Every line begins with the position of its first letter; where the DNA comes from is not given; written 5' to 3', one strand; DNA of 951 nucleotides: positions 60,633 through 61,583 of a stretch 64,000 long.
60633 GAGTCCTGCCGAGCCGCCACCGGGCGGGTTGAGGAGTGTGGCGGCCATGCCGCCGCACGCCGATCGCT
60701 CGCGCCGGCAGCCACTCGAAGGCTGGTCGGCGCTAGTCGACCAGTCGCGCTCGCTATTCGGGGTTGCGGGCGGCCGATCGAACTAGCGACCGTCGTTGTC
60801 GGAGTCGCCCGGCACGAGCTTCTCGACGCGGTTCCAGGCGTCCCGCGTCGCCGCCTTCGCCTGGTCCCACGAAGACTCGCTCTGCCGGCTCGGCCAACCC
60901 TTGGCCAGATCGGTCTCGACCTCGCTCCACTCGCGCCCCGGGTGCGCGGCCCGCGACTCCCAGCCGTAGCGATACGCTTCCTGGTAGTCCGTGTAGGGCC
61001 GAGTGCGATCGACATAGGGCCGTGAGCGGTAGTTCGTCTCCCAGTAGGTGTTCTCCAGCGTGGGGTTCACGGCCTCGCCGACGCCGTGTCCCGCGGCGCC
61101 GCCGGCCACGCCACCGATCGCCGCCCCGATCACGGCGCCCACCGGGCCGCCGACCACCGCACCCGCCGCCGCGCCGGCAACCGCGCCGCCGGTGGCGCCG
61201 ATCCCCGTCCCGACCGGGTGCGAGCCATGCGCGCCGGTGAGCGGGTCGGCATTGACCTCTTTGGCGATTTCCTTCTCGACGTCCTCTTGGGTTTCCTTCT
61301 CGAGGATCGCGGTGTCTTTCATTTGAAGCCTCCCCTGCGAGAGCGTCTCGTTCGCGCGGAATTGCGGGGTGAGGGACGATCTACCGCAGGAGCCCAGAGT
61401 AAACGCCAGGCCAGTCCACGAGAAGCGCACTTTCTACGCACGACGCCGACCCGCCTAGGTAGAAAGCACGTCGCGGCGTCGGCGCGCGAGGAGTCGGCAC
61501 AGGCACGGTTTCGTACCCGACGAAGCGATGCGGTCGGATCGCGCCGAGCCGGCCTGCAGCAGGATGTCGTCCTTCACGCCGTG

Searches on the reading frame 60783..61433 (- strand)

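Call 74: search_protein_families(library=pfam, proteins=[window:60783-61433:-], max_evalue=0.0001)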
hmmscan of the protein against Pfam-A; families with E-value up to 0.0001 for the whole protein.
window:60783-61433:- (216 aa): 1 family
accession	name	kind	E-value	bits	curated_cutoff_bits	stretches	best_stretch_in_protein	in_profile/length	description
PF13488.11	Gly-zipper_Omp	-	7.8e-05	23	25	0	78-120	1-44/46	Glycine zipper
